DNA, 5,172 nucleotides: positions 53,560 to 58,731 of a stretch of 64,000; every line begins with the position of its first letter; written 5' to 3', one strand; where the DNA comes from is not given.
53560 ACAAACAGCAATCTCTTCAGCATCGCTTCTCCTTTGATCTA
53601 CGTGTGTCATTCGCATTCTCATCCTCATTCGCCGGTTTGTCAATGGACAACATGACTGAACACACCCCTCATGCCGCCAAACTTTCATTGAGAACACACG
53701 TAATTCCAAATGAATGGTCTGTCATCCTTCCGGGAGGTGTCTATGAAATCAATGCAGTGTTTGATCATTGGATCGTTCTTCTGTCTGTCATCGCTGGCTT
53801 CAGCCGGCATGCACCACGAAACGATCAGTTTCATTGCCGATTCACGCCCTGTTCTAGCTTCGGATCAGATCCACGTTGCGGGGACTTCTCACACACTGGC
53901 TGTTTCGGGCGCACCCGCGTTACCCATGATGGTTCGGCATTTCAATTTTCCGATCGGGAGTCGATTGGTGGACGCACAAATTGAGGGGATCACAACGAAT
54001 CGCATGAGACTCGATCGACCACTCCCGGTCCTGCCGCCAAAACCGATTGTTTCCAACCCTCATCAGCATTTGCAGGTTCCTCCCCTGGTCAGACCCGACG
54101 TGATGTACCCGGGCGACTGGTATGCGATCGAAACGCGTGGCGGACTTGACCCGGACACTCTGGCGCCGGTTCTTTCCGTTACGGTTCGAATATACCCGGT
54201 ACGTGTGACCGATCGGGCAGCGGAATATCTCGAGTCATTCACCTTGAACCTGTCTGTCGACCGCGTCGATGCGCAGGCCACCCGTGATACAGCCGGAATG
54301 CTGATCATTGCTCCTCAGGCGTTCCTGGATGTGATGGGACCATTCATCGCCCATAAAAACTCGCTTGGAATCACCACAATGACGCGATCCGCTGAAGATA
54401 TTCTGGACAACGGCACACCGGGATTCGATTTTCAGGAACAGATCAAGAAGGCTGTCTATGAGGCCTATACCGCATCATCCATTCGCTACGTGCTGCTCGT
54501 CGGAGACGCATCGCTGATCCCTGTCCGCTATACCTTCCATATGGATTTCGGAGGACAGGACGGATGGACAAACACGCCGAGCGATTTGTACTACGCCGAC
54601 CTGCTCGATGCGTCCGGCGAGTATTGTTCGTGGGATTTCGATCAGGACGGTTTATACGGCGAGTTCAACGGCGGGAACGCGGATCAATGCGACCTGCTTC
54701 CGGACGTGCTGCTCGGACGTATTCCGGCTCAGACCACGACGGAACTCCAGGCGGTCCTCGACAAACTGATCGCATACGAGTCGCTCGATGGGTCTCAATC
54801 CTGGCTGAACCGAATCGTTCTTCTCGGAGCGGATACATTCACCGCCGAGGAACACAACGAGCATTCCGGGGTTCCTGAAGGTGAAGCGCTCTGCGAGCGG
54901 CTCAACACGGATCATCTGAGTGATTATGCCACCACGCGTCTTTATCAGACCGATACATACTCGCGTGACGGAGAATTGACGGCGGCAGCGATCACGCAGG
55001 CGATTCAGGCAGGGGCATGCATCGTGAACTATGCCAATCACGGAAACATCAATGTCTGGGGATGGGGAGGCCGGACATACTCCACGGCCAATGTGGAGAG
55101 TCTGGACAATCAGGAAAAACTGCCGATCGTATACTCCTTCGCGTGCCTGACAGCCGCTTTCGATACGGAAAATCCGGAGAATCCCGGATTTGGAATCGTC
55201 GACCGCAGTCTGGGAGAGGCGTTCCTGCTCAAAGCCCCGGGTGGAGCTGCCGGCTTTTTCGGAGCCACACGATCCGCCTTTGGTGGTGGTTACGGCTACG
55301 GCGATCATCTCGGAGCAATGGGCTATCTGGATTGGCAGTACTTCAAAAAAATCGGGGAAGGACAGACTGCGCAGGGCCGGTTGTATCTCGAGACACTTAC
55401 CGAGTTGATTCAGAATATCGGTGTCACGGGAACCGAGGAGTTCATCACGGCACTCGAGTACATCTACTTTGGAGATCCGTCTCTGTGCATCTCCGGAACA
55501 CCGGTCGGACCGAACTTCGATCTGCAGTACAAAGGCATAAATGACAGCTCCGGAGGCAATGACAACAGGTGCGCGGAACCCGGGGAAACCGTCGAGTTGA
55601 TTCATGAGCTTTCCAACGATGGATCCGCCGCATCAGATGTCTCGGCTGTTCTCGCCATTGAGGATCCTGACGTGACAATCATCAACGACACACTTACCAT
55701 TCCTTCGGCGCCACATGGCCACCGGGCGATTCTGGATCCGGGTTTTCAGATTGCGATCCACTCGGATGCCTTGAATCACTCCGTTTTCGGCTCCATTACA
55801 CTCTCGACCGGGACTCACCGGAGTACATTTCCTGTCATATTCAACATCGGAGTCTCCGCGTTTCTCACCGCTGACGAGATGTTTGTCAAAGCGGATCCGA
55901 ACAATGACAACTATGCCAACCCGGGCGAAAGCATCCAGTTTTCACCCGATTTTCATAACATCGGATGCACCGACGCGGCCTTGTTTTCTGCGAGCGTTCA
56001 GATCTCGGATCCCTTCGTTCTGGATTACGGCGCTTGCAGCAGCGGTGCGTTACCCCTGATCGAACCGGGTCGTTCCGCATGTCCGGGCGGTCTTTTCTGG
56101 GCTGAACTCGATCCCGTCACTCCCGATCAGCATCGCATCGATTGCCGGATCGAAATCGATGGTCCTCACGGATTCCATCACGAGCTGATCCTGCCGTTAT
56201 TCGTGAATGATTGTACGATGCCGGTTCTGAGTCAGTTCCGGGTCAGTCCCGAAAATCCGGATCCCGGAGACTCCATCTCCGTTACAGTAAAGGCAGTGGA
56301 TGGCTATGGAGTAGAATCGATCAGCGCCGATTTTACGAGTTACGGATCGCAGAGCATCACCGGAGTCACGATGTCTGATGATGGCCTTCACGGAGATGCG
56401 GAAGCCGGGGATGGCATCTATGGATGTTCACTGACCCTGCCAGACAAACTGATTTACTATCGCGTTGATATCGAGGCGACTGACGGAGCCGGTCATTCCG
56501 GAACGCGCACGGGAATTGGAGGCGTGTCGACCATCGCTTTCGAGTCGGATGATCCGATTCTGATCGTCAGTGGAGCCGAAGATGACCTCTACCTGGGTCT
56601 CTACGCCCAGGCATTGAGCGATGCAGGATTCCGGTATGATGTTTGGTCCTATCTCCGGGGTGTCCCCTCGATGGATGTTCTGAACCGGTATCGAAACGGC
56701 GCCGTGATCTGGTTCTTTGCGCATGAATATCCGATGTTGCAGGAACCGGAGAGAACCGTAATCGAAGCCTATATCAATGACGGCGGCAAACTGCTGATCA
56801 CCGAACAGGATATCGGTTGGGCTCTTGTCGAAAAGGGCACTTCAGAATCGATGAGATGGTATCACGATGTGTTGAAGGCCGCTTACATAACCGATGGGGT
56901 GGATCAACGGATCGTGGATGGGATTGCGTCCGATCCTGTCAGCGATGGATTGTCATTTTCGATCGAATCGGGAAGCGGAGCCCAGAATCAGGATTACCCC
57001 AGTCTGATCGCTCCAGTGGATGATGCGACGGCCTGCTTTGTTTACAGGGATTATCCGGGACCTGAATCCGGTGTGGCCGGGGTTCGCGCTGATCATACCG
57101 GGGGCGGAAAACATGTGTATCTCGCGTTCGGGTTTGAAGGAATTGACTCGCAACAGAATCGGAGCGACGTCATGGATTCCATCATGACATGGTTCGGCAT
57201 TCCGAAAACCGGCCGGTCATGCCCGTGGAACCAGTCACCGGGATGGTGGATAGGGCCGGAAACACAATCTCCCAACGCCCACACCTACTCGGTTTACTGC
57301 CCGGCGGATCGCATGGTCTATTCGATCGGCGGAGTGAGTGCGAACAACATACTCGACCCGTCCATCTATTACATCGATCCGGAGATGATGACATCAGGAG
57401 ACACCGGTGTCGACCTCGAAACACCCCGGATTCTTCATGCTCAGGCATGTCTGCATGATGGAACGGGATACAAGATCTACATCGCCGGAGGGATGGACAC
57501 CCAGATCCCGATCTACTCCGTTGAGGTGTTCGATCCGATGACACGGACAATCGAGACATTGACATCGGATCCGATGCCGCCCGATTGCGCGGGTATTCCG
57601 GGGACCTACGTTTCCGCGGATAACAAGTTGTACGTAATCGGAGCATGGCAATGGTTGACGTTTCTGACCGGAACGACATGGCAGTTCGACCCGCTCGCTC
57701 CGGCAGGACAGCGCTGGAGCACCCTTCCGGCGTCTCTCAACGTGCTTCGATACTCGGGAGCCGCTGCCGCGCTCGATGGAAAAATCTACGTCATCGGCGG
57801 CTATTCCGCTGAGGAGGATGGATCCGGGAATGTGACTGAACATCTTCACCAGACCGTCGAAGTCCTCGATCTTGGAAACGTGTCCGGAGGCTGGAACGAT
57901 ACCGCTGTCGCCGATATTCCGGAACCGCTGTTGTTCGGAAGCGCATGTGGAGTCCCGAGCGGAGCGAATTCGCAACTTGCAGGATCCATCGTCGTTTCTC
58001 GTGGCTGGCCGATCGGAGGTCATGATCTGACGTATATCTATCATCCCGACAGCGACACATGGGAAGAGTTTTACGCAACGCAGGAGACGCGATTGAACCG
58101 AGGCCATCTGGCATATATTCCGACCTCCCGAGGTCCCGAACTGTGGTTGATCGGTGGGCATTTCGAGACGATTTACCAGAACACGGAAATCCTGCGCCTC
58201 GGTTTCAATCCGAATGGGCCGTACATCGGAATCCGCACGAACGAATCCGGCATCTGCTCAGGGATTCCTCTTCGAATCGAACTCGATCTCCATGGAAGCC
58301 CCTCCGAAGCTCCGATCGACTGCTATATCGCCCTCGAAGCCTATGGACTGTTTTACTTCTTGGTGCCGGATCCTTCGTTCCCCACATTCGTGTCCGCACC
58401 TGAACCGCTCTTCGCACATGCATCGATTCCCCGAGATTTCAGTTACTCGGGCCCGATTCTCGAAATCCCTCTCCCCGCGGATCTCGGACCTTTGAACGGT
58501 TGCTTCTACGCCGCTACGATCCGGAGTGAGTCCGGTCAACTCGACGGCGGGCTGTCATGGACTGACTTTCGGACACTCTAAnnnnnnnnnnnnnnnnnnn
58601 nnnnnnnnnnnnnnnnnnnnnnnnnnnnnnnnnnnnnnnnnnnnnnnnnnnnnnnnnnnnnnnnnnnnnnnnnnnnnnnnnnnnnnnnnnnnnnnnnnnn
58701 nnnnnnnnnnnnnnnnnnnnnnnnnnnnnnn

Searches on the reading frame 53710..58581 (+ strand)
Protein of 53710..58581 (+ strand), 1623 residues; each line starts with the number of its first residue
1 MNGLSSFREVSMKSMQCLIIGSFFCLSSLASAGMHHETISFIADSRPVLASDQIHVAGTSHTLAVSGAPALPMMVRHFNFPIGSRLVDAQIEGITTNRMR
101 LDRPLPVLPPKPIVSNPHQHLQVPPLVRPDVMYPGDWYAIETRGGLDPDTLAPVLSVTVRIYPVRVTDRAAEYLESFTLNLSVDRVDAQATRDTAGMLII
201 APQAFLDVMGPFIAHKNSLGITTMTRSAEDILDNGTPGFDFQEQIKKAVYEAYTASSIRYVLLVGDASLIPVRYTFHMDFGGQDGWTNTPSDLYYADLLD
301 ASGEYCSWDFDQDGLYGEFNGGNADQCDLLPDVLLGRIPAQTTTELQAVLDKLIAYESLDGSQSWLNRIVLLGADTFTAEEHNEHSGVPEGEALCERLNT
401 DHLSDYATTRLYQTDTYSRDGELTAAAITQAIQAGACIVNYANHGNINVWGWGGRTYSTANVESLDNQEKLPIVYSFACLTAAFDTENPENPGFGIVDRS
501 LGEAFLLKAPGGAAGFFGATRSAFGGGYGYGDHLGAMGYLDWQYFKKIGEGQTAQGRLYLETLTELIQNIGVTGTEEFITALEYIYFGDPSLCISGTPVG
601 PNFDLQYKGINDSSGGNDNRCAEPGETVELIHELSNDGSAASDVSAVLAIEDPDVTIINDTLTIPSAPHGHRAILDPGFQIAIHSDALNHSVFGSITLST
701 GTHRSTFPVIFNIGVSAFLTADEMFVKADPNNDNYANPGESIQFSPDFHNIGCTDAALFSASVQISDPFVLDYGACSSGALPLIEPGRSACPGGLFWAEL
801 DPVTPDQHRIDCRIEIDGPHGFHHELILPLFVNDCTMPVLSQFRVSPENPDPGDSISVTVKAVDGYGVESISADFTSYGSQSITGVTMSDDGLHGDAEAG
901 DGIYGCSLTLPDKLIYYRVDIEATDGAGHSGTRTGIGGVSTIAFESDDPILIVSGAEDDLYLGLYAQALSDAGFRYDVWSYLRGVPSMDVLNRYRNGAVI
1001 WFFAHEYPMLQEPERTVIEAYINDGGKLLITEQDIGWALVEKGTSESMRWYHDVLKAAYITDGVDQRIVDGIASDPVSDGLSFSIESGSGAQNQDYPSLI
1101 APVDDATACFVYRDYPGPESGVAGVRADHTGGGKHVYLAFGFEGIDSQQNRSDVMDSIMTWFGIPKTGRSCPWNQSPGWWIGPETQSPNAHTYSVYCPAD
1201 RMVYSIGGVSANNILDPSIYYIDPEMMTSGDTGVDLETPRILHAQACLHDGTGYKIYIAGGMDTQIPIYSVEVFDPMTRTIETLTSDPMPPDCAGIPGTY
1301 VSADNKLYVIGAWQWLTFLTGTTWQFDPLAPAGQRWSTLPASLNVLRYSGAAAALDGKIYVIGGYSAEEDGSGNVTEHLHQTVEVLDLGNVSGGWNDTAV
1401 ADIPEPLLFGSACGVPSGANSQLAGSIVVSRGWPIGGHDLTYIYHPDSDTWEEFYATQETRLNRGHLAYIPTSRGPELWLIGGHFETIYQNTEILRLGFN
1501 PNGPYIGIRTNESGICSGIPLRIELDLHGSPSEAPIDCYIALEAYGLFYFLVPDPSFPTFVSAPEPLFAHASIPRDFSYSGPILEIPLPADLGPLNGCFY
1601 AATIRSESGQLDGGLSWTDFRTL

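Call 8: search_protein_families(library=pfam, proteins=[window:53710-58581:+], max_evalue=0.1)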
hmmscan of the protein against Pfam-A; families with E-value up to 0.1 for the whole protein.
window:53710-58581:+ (1623 aa): 9 families
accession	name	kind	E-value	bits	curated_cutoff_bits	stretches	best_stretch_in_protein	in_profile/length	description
PF01364.23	Peptidase_C25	-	1.4e-61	209.3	23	1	197-592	1-372/374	Peptidase family C25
PF25210.1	Kelch_FKB95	-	1e-12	48.7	70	2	1187-1318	29-155/268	FKB95, Kelch-repeats domain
PF13964.12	Kelch_6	-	6e-12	45.6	25.3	1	1253-1290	11-47/50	Kelch motif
PF01344.31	Kelch_1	-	1.2e-11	44.4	20.1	2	1253-1280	11-38/46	Kelch motif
PF24681.1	Kelch_KLHDC2_KLHL20_DRC7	-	3.1e-11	43.5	50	1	1190-1364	53-221/221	KLHDC2/KLHL20/DRC7 Kelch-repeats domain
PF07646.21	Kelch_2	-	1e-05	25.6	21.3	1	1347-1371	2-21/48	Kelch motif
PF24981.1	Beta-prop_ATRN-LZTR1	-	0.00015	21.5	50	1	1225-1380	25-183/289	Attractin/LZTR1 beta-propeller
PF13418.12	Kelch_4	-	0.00019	21.8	21.6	0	1239-1290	1-48/49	Galactose oxidase, central domain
PF24996.1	NANM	-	0.062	12.6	45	0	1329-1377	36-84/350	N-acetylneuraminate epimerase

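Call 9: search_protein_families(library=ncbifam, proteins=[window:53710-58581:+], max_evalue=0.1)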
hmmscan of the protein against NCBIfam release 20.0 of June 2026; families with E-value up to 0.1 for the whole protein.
window:53710-58581:+ (1623 aa): 3 families
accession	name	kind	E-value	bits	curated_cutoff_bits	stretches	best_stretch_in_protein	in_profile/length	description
NF033707.1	T9SS_sortase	equivalog_domain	1.1e-24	86.2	420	1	185-630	355-764/1095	type IX secretion system sortase PorU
NF052324.1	PorU_rel_Nterm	equivalog_domain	1.6e-12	46.4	450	1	328-648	523-816/879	putative type IX secretion system sortase PorU2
NF041940.1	choice_anch_X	domain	1.9e-07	30.7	25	1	886-909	1-24/37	choice-of-anchor X domain-containing protein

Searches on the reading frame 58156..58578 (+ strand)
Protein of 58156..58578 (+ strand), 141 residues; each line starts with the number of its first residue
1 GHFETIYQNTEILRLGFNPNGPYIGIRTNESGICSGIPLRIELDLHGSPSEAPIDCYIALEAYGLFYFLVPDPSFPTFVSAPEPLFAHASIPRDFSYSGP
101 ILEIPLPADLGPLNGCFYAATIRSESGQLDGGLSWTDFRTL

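Call 32: find_homologous_proteins(query=window:58156-58578:+, max_evalue=0.01)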
Query seq(141 aa): 13 candidates shared short words with the query, none scored E <= 0.01.
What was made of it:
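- Tried and rejected: A homologue search with the C25 tail found nothing (call 32).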

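Call 66: predict_structure(protein=window:58189-58578:+)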
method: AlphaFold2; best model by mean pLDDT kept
length: 130 residues; sequences in the alignment: 1
mean_pLDDT: 38.1   pTM: 0.29
mean pLDDT of the five models: 38.1, 37.6, 35.6, 32.9, 31.6
residues with pLDDT >= 90: 0; 70-90: 0; 50-70: 0; < 50: 130
segments of 3 or more residues with pLDDT < 50: 1-130
pLDDT, mean of each block of 10 residues (from residue 1): 34 39 41 44 41 39 38 35 41 41 36 34 32
secondary structure, 60 per line:
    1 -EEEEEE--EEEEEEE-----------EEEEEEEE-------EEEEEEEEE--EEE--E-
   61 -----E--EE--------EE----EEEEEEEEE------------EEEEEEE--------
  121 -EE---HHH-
elements in order: E2-7 E10-16 E28-35 E43-51 E54-56 E85-93 E106-112
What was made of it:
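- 58225..58578 (+): Degenerate, probable relic copy of the domain at the C-terminus of the C25 peptidase. Single-sequence AlphaFold was uninformative (pLDDT 38, call 66).
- Tried and rejected: Its single-sequence AlphaFold model was uninformative (pLDDT 38; call 66).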
